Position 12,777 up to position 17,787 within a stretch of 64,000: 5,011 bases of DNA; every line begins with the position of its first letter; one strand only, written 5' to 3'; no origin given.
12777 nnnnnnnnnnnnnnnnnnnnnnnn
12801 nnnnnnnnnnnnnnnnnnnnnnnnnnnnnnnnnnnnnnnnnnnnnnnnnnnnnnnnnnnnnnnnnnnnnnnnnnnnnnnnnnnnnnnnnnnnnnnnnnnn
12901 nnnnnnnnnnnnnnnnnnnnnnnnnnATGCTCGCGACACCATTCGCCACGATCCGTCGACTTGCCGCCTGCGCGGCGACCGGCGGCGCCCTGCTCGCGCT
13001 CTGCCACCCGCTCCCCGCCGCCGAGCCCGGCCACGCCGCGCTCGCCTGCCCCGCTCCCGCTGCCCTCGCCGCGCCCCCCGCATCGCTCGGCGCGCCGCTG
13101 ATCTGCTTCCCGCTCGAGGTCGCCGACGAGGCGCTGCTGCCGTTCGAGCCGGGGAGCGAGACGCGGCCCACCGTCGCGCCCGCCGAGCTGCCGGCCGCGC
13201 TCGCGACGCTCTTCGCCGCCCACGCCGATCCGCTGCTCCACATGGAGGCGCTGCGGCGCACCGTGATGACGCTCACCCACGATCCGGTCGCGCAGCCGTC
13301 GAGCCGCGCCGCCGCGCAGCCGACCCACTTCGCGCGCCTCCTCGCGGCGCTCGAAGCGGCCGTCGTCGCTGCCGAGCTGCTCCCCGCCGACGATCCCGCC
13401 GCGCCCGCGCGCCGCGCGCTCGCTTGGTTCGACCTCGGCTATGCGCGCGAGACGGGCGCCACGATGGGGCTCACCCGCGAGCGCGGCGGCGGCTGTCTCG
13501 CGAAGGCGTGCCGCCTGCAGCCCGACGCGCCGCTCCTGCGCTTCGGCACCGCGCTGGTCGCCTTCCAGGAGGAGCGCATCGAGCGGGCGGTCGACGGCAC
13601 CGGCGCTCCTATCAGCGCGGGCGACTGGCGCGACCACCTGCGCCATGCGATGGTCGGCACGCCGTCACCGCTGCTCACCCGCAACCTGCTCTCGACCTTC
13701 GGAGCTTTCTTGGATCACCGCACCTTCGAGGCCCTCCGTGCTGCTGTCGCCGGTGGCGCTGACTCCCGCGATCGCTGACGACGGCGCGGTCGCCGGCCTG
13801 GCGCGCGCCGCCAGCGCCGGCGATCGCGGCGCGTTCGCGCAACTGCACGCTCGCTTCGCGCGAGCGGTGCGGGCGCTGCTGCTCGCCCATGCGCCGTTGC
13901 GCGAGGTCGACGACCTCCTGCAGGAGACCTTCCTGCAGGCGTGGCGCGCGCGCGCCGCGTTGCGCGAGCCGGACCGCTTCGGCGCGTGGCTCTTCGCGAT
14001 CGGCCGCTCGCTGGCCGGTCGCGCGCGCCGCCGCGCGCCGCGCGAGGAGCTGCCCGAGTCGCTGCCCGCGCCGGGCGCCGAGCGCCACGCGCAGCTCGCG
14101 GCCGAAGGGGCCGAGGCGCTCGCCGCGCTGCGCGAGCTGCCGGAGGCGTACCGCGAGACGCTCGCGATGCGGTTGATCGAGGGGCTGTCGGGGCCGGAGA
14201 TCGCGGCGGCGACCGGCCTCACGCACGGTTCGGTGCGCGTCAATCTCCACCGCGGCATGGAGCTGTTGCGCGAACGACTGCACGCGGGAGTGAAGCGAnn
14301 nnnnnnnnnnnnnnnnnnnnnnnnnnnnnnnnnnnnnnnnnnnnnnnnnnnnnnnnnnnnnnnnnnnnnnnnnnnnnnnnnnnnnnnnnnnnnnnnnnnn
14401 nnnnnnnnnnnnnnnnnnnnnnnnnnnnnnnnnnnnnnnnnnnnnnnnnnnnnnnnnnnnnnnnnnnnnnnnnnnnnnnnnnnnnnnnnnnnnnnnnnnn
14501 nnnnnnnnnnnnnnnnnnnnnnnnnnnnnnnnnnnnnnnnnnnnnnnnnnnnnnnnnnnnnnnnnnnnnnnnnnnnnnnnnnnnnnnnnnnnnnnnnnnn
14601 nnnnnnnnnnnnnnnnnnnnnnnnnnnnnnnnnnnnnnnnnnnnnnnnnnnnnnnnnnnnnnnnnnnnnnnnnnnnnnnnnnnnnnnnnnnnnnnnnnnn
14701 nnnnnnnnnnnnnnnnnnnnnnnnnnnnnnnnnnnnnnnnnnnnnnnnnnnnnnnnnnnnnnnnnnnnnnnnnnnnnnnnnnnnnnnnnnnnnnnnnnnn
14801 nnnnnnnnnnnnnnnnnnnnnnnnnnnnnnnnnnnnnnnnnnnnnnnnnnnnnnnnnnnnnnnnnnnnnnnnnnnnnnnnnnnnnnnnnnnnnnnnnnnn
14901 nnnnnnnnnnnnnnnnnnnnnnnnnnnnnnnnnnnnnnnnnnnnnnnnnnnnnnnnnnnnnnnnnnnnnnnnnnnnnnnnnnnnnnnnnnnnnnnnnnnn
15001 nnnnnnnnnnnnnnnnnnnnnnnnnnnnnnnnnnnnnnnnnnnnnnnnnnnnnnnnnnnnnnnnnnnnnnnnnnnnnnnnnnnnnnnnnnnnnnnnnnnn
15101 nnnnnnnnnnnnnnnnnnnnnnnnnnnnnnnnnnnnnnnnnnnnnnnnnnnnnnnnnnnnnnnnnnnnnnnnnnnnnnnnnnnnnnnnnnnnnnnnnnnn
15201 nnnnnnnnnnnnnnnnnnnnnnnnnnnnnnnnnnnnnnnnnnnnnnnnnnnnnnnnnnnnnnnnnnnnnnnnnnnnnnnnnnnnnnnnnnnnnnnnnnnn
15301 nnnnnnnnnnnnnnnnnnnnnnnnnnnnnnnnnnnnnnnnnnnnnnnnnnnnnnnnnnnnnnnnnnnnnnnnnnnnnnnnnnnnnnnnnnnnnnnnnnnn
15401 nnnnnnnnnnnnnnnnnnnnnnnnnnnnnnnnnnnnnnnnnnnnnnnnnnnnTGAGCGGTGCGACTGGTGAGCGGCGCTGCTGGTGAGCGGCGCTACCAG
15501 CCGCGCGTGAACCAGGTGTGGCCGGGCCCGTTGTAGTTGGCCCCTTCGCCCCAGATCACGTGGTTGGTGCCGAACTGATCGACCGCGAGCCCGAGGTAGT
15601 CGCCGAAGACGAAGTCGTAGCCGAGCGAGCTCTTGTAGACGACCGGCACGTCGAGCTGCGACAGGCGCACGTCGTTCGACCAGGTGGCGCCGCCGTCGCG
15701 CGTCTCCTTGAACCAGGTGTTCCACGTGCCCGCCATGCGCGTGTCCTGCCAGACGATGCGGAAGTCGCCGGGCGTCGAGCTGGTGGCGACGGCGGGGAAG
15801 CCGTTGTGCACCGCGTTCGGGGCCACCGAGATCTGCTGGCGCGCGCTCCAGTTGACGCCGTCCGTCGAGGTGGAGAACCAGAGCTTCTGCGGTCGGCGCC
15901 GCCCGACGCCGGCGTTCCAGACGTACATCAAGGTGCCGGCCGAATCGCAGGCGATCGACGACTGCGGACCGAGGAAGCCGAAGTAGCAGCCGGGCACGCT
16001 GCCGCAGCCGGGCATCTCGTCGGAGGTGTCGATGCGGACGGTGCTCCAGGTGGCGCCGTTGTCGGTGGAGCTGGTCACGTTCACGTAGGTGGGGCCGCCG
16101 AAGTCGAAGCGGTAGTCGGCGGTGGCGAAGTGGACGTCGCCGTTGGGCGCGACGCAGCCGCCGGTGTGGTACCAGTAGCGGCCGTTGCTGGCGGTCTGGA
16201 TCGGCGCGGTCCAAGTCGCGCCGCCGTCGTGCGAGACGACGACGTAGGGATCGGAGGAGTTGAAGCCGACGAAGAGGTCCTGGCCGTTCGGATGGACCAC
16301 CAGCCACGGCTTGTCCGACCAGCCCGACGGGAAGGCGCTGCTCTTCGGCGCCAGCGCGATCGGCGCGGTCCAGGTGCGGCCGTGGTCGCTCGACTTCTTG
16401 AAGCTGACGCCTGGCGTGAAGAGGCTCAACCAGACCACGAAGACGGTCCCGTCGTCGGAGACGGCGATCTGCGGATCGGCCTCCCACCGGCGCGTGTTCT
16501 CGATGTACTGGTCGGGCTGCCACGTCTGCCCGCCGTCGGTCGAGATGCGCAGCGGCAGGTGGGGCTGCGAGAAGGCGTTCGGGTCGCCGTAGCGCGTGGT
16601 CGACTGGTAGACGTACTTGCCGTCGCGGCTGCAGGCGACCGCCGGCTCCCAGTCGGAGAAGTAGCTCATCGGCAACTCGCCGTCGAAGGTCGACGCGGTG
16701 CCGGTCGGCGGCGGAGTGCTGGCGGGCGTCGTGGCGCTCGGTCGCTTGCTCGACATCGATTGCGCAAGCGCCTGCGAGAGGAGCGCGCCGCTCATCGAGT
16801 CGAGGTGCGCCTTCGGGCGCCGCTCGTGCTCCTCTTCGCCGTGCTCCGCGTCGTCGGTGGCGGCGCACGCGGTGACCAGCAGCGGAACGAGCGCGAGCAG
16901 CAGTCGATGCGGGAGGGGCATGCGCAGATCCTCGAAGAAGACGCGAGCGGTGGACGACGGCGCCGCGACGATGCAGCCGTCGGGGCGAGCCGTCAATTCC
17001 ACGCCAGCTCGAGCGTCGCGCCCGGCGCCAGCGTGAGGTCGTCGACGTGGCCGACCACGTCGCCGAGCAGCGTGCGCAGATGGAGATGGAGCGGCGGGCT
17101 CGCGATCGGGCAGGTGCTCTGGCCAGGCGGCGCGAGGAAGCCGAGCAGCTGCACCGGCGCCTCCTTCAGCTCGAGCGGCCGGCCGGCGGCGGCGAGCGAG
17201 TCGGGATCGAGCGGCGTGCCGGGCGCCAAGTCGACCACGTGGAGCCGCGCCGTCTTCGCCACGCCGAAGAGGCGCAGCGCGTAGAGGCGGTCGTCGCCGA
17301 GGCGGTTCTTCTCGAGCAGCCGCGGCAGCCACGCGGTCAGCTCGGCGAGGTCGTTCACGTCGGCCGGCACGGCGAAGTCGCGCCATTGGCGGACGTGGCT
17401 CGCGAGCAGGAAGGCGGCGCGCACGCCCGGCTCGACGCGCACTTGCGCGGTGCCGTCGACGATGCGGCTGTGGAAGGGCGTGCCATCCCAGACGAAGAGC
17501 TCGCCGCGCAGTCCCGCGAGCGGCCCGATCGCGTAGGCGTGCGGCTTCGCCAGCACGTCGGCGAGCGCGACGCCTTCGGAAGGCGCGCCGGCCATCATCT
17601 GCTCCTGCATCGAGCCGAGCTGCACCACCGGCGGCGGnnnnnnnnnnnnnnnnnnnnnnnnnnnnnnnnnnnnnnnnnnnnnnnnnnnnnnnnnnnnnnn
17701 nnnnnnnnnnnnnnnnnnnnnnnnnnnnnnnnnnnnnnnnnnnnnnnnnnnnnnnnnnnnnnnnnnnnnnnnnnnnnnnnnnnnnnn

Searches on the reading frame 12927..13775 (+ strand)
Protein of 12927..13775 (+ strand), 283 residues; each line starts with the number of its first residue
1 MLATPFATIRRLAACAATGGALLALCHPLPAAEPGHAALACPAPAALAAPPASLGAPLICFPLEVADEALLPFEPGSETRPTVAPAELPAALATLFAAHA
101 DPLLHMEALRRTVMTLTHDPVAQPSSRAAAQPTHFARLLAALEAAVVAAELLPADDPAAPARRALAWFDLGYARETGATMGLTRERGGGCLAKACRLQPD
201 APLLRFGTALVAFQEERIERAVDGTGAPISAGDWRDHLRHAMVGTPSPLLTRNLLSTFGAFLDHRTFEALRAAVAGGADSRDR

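Call 41: search_protein_families(library=pfam, proteins=[window:12927-13775:+], max_evalue=0.001)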
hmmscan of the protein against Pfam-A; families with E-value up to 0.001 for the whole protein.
window:12927-13775:+ (283 aa): 0 families

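Call 79: find_homologous_proteins(query=window:12927-13775:+, max_evalue=0.001)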
Query window:12927-13775:+ (283 aa): 9 proteins with E <= 0.001 among 8000 candidates.
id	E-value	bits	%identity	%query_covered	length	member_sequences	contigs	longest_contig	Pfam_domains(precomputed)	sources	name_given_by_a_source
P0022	1.1e-174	598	100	100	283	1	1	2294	-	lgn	-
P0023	2.1e-145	502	85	100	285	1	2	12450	-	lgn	-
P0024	1.9e-121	423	77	100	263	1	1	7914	-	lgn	-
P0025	1.9e-119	417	75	100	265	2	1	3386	-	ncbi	-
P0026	6.0e-77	277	65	80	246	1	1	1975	-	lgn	-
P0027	3.1e-60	222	52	79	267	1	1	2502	-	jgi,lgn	jgi:hypothetical protein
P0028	1.0e-56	211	53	76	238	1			-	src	-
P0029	9.9e-46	175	49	78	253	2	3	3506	-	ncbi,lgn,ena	-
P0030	2.0e-43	167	47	81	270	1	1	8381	-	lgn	-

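Call 88: search_protein_families(library=ncbifam, proteins=[window:12927-13775:+], max_evalue=0.01)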
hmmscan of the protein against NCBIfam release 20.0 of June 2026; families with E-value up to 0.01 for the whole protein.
window:12927-13775:+ (283 aa): 0 families

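Call 89: predict_structure(alignment_id=A5)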
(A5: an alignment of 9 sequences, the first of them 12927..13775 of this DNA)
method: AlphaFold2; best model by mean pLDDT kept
length: 283 residues; sequences in the alignment: 9
mean_pLDDT: 77.0   pTM: 0.74
mean pLDDT of the five models: 77.0, 76.4, 76.1, 76.1, 76.1
residues with pLDDT >= 90: 116; 70-90: 81; 50-70: 31; < 50: 55
segments of 3 or more residues with pLDDT < 50: 1-51
pLDDT, mean of each block of 10 residues (from residue 1): 39 44 38 35 38 70 88 90 93 96 95 84 57 91 98 94 98 93 90 95 92 76 53 87 80 87 89 76 46
secondary structure, 60 per line:
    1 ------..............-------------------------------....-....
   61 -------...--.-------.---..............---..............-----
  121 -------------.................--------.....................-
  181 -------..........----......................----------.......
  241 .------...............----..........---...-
elements in order: H7-20 H52-55 H57-60 H85-98 H102-115 H134-150 H159-179 H188-197 H202-223 H234-241 H248-262 H267-276

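Call 91: fold_search(model_id=the predicted structure, library=pdb)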
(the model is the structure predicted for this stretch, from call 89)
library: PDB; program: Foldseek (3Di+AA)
matches with E <= 10: 300; with E <= 0.001: 0
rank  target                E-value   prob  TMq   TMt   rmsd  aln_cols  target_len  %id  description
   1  2ho1_A                2.4e-01  0.82  0.28  0.34  10.9       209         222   17  Functional Characterization of Pseudomonas Aeruginosa pilF (released 2006-07-25)
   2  2r17_D                7.7e-01  0.33  0.23  0.24  15.7       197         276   15  Functional architecture of the retromer cargo-recognition complex (released 2007-10-30)
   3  2c0m_C                8.1e-01  0.33  0.25  0.23  12.5       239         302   14  apo form of the TPR domain of the pex5p receptor (released 2006-11-15)
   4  3urz_A                8.1e-01  0.16  0.19  0.25  16.0       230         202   11  Crystal structure of a putative protein binding protein (BACOVA_03105) from Bacteroides ovatus ATCC 8483 at 2.19 A res (released 2011-12-14)
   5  2y3u                  8.9e-01  0.41  0.26  0.13   8.6       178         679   12  Crystal structure of apo collagenase G from Clostridium histolyticum at 2.55 Angstrom resolution (released 2011-09-28)
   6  4gpk_L                9.3e-01  0.69  0.32  0.28   7.6       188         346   13  Crystal structure of NprR in complex with its cognate peptide NprX (released 2013-07-03)
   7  9ijj_l                9.3e-01  0.44  0.24  0.09  11.9       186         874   16  In situ structure of the central apparatus in mouse sperm axoneme. (released 2025-06-04)
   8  4abn_B                9.7e-01  0.35  0.25  0.18  11.5       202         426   12  Crystal structure of full length mouse Strap (TTC5) (released 2012-01-25)
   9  2pl2_A                9.7e-01  0.18  0.21  0.28  12.6       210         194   21  Crystal structure of TTC0263: a thermophilic TPR protein in Thermus thermophilus HB27 (released 2008-03-04)
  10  5l9u_F                1.2e+00  0.08  0.15  0.10  13.9       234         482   15  Model of human Anaphase-promoting complex/Cyclosome (APC/C-CDH1) with a cross linked Ubiquitin variant-substrate-UBE2C (released 2016-09-14)
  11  7t7c_A                1.3e+00  0.25  0.26  0.09  15.9       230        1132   11  The hexagonal organization of Munc13-1 C1-C2B-MUN-C2C domains between lipid bilayers (released 2022-02-09)
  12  4xi0_B                1.4e+00  0.54  0.23  0.35   9.9       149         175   18  MamA 41-end from Desulfovibrio magneticus RS-1 (released 2015-08-19)
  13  7y9x_B                1.4e+00  0.11  0.18  0.10  11.9       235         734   12  Structure of the Cas7-11-Csx29-guide RNA complex (released 2022-11-09)
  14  5njx_A                1.5e+00  0.28  0.22  0.16  11.9       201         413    8  Human FKBP51 protein in complex with C-terminal peptide of Human HSP 90-alpha (released 2017-11-08)
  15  3hym_L                1.5e+00  0.23  0.25  0.24  11.7       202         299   13  Insights into Anaphase Promoting Complex TPR subdomain assembly from a CDC26-APC6 structure (released 2009-08-11)
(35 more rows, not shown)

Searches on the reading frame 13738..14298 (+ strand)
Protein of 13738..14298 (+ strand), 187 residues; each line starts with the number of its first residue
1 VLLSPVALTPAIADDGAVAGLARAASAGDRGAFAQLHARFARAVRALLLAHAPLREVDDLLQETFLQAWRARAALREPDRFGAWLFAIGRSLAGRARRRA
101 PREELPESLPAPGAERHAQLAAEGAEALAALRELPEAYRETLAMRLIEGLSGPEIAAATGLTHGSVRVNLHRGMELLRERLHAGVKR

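Call 41: search_protein_families(library=pfam, proteins=[window:13738-14298:+], max_evalue=0.001)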
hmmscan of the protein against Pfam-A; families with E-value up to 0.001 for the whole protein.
window:13738-14298:+ (187 aa): 3 families
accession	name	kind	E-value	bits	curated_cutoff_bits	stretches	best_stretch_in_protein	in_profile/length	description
PF08281.18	Sigma70_r4_2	-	9.8e-13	48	25.7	1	127-176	4-53/54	Sigma-70, region 4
PF04542.20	Sigma70_r2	-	1.5e-09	37.9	24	1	38-100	3-68/71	Sigma-70 region 2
PF04545.22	Sigma70_r4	-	3.4e-06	26.9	24.1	1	130-179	1-50/50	Sigma-70, region 4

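Call 88: search_protein_families(library=ncbifam, proteins=[window:13738-14298:+], max_evalue=0.01)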
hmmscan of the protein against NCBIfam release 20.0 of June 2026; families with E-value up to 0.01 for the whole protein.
window:13738-14298:+ (187 aa): 69 families (the best 25 are shown)
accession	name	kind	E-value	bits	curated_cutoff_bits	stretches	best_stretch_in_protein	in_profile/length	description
TIGR02983.1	SigE-fam_strep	subfamily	2.8e-21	76.1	141.55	1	37-182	13-159/162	SigE family RNA polymerase sigma factor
NF008888.0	PRK11922.1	equivalog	2.2e-19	70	204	1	20-185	19-200/231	RNA polymerase sigma factor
NF009171.0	PRK12518.1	equivalog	6.1e-19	68.6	208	1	21-182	17-185/191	RNA polymerase sigma factor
NF009166.1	PRK12513.1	equivalog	7.1e-19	68.3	206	1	22-183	13-188/193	RNA polymerase sigma factor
TIGR02937.1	sigma70-ECF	superfamily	2.6e-18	66.2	42.9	1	32-181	2-165/165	sigma-70 family RNA polymerase sigma factor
NF058625.1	sigma_PG0214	equivalog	4.4e-17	62.3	130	1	55-182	29-162/170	GFO_1088 family ECF-type sigma factor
TIGR02989.1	Sig-70_gvs1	subfamily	1.6e-16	60.6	124.55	1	32-178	2-155/158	RNA polymerase sigma-70 factor, Rhodopirellula/Verrucomicrobium family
NF004113.0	PRK05602.1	equivalog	2.6e-16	59.9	208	1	20-182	34-202/211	RNA polymerase sigma factor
NF009188.0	PRK12536.1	subfamily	1e-15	58.1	250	1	25-181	24-186/190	RNA polymerase sigma factor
NF007230.0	PRK09648.1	subfamily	1.3e-15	57.7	209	1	16-183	11-191/195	RNA polymerase sigma factor ShbA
NF009165.0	PRK12512.1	equivalog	1.4e-15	57.4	198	1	14-181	5-179/184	RNA polymerase sigma factor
TIGR02959.1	SigZ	equivalog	3e-15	56.5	168.65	1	55-182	20-149/170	RNA polymerase sigma factor SigZ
NF007227.0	PRK09645.1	subfamily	1e-14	54.8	202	1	32-182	14-171/177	sigma-70 family RNA polymerase sigma factor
NF007223.0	PRK09641.1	equivalog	1.6e-14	54.1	209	1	22-182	9-185/187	RNA polymerase sigma factor SigW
TIGR02984.1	Sig-70_plancto1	subfamily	4.9e-14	52.3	183.75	1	121-181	127-188/189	RNA polymerase sigma-70 factor, Planctomycetaceae-specific subfamily 1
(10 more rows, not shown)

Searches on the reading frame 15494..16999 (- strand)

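Call 41: search_protein_families(library=pfam, proteins=[window:15494-16999:-], max_evalue=0.001)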
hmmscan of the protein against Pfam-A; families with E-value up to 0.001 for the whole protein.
window:15494-16999:- (501 aa): 3 families
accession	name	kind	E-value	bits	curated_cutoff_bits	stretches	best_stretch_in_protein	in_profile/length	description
PF13088.12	BNR_2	-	4.7e-10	39.7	31.4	0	144-219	134-207/277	BNR repeat-like domain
PF02012.26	BNR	-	1.9e-07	30.4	27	0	152-162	2-12/12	BNR/Asp-box repeat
PF24316.1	Tli3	-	2e-05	25.4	27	0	149-173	85-109/129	T6SS Tli3 immunity protein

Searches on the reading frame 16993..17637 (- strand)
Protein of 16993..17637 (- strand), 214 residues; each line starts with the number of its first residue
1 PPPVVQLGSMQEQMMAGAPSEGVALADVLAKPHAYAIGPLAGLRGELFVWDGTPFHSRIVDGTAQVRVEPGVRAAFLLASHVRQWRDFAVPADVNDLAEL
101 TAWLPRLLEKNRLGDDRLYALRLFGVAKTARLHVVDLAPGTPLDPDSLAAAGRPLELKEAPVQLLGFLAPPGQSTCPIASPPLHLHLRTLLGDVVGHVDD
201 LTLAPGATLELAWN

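Call 41: search_protein_families(library=pfam, proteins=[window:16993-17637:-], max_evalue=0.001)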
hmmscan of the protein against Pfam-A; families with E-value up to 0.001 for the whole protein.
window:16993-17637:- (214 aa): 1 family
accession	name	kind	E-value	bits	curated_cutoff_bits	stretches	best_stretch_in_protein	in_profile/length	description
PF03306.18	AAL_decarboxy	-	2.6e-07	30.6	25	1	9-204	5-190/219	Alpha-acetolactate decarboxylase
